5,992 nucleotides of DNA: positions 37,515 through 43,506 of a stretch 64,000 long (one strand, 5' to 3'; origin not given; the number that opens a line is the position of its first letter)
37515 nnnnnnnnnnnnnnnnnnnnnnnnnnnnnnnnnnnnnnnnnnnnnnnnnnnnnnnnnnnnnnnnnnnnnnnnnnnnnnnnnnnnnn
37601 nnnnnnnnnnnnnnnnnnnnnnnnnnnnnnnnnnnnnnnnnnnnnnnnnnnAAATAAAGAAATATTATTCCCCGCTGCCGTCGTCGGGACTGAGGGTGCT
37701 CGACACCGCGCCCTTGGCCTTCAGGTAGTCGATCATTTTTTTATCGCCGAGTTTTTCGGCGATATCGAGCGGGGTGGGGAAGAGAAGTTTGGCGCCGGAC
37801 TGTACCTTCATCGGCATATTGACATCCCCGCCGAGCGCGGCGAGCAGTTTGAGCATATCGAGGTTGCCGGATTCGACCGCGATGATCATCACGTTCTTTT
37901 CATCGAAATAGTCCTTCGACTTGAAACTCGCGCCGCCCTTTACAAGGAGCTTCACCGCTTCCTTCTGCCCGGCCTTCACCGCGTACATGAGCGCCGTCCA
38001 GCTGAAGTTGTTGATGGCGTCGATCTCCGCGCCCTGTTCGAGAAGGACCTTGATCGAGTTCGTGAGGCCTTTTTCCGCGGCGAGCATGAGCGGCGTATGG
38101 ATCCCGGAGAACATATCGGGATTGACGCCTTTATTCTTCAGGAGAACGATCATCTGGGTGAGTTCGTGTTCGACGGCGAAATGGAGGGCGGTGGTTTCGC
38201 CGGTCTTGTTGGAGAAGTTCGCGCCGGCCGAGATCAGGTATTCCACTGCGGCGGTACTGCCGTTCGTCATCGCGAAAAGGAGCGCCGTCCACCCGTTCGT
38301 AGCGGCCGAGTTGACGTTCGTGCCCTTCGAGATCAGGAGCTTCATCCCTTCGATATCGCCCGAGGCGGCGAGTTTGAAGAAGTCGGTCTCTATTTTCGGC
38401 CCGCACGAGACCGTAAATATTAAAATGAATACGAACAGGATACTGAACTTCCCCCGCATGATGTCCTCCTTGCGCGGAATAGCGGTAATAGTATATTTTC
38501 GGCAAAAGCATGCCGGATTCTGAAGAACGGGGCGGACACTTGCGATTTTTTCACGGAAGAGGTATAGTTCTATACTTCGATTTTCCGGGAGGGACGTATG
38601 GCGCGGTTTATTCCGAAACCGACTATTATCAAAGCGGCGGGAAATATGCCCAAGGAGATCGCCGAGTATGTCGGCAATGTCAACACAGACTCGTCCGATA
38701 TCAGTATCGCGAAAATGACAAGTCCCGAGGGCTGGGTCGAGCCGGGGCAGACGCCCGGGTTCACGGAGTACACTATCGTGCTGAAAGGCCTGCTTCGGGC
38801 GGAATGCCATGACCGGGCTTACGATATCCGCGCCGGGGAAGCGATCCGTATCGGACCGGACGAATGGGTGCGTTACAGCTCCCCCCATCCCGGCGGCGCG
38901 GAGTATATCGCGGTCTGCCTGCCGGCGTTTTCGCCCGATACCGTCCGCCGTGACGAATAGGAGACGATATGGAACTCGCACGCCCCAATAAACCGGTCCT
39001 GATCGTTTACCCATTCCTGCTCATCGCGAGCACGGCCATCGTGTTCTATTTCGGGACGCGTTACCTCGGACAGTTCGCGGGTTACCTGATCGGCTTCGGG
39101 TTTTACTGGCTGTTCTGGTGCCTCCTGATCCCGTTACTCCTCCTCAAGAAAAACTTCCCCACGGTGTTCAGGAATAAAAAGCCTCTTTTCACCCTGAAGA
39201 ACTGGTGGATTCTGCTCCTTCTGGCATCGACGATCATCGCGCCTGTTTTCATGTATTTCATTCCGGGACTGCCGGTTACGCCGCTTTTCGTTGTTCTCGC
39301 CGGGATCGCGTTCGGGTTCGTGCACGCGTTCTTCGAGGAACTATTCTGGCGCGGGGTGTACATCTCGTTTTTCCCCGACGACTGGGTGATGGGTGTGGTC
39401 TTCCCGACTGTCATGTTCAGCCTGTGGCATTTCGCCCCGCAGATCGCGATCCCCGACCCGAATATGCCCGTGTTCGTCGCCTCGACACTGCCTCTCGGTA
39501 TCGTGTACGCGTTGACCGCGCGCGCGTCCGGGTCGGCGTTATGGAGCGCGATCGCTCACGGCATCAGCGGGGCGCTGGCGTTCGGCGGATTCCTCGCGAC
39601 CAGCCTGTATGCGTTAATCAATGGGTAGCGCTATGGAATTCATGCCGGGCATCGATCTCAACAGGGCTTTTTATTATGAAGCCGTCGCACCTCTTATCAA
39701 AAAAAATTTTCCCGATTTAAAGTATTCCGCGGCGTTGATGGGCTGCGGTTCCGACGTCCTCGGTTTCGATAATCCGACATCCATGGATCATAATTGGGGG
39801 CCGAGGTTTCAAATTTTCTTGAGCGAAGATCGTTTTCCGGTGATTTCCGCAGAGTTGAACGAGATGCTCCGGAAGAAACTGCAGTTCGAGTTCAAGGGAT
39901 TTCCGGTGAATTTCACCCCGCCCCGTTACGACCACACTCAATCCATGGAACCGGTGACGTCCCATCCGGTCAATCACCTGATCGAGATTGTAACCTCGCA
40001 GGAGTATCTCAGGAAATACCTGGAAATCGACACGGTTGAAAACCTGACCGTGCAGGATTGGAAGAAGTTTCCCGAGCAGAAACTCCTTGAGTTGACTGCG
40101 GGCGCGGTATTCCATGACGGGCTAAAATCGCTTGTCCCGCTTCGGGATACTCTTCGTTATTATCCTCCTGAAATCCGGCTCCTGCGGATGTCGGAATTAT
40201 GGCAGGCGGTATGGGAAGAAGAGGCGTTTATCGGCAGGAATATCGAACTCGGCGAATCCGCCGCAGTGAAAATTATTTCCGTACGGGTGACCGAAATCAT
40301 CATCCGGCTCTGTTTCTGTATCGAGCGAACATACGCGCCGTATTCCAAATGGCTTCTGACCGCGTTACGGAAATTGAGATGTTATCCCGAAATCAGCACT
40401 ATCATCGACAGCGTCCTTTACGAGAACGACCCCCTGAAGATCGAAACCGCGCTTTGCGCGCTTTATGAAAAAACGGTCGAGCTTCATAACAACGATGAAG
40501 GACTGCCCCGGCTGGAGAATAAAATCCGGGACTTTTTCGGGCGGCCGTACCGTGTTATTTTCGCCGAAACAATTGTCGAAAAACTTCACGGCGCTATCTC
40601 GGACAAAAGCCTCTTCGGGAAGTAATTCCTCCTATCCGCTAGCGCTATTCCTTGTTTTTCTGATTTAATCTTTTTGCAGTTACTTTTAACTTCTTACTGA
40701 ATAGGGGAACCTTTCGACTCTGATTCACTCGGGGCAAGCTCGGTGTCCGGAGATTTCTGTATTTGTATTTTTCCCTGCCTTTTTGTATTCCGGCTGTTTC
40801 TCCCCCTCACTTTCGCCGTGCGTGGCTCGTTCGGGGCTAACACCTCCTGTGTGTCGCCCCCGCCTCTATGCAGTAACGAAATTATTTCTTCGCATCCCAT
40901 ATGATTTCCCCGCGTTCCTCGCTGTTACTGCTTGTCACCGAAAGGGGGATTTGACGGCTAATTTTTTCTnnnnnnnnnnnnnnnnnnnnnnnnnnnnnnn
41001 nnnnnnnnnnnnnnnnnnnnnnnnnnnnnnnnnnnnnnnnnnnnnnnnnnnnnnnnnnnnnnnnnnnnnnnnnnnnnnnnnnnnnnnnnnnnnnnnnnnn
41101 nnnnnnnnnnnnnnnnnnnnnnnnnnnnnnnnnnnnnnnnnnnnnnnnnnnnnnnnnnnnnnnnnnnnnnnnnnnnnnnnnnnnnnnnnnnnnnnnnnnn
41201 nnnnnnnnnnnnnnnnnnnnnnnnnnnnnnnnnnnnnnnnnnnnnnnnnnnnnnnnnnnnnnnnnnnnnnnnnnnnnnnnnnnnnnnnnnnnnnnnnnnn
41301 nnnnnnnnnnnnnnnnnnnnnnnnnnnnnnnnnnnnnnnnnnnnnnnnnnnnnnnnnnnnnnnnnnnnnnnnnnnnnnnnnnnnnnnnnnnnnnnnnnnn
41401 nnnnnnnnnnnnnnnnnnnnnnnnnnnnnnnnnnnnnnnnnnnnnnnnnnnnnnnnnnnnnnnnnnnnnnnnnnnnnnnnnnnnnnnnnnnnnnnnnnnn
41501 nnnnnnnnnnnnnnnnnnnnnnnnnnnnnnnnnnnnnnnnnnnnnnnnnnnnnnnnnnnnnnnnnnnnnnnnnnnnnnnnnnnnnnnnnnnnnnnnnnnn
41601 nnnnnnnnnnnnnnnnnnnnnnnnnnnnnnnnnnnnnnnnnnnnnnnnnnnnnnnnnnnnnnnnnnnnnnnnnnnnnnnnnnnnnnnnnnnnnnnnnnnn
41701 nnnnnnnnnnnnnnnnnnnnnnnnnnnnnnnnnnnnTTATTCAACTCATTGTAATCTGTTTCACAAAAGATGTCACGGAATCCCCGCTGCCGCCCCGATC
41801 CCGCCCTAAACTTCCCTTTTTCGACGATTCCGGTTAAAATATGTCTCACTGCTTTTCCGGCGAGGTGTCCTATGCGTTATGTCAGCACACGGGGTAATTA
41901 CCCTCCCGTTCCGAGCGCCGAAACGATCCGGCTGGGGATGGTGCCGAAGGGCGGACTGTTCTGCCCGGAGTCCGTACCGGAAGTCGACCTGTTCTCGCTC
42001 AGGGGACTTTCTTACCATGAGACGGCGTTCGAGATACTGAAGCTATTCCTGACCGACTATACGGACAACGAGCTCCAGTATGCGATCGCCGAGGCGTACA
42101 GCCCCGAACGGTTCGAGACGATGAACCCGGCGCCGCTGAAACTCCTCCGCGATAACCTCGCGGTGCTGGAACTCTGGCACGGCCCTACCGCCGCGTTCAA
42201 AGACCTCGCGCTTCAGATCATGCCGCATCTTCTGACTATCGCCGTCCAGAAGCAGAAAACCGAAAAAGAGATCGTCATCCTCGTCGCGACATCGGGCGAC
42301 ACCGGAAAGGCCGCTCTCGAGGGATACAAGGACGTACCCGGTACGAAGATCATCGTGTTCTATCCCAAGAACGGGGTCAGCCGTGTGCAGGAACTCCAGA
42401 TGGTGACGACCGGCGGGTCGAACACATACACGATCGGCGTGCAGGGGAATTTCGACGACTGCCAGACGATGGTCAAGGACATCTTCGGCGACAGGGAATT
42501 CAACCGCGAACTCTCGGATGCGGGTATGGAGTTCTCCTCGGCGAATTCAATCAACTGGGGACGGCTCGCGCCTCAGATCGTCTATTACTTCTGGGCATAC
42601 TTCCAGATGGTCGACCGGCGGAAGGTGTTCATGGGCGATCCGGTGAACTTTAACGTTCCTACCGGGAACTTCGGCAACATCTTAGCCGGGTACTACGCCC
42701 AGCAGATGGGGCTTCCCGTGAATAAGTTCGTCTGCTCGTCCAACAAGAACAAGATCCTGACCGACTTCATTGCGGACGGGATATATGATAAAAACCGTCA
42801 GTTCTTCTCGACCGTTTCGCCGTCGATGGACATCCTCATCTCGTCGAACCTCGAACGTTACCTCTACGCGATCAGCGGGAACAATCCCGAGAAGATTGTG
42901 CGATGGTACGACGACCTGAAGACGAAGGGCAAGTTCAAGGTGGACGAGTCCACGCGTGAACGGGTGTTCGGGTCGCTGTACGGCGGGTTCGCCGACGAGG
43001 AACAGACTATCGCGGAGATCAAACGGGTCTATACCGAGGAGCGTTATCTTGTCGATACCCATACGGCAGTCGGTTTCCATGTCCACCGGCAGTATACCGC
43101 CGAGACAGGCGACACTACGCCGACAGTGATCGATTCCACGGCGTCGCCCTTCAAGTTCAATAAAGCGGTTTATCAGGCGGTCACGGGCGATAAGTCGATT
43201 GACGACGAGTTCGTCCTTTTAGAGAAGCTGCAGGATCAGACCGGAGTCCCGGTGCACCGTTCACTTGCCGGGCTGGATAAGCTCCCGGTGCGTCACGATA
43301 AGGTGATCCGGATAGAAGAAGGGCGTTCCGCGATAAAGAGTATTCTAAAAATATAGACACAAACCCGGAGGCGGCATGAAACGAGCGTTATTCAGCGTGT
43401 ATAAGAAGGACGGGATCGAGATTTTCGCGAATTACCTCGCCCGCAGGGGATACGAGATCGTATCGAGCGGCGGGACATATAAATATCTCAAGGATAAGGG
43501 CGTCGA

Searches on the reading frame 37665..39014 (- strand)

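Call 66: search_protein_families(library=pfam, proteins=[window:37665-39014:-], max_evalue=0.00001)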
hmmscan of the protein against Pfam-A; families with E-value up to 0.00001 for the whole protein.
window:37665-39014:- (449 aa): 5 families
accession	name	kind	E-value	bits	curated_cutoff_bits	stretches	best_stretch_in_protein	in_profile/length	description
PF12796.13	Ank_2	-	5.8e-34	117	27.3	2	306-368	30-90/90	Ankyrin repeats (3 copies)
PF00023.36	Ank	-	8.9e-31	104.7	21.1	0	306-336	3-33/33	Ankyrin repeat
PF13637.12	Ank_4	-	2.6e-24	85.2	22.7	2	312-358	4-50/50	Ankyrin repeats (many copies)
PF13606.12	Ank_3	-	5.4e-24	81.8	22.3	0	240-267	1-28/30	Ankyrin repeat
PF13857.12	Ank_5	-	1.2e-13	51.5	27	0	306-345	16-56/56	Ankyrin repeats (many copies)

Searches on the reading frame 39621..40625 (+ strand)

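Call 66: search_protein_families(library=pfam, proteins=[window:39621-40625:+], max_evalue=0.00001)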
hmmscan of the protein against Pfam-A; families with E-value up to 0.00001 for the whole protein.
window:39621-40625:+ (334 aa): 1 family
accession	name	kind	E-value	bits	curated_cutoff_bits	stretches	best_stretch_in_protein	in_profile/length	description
PF13228.11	DUF4037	-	3.9e-23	82.5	22.1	1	147-245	1-101/101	Domain of unknown function (DUF4037)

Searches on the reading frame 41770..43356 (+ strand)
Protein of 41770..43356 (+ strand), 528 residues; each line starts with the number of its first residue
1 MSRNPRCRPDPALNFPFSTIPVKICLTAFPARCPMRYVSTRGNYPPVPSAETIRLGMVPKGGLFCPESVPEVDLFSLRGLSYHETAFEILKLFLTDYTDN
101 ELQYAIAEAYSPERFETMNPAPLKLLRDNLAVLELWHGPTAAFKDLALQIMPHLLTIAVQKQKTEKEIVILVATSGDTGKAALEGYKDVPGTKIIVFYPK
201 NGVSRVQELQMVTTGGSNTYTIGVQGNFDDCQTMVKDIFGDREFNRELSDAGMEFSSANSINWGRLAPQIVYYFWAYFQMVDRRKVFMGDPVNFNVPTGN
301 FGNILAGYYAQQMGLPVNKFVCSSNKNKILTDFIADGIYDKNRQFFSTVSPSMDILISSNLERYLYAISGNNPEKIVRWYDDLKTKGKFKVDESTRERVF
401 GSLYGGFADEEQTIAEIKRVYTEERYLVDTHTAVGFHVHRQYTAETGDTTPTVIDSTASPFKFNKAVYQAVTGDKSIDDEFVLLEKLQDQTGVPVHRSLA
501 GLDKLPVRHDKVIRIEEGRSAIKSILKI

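Call 66: search_protein_families(library=pfam, proteins=[window:41770-43356:+], max_evalue=0.00001)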
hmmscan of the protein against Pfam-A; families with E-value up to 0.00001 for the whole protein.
window:41770-43356:+ (528 aa): 3 families
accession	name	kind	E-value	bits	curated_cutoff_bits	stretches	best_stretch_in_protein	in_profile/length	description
PF14821.11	Thr_synth_N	-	2.1e-16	60.3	25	1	36-110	1-79/79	Threonine synthase N terminus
PF00291.31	PALP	-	9.6e-10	38.7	35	1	134-377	28-214/295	Pyridoxal-phosphate dependent enzyme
PF24857.1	THR4_C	-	1.3e-09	38.5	27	1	432-489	1-60/85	Threonine synthase, C-terminal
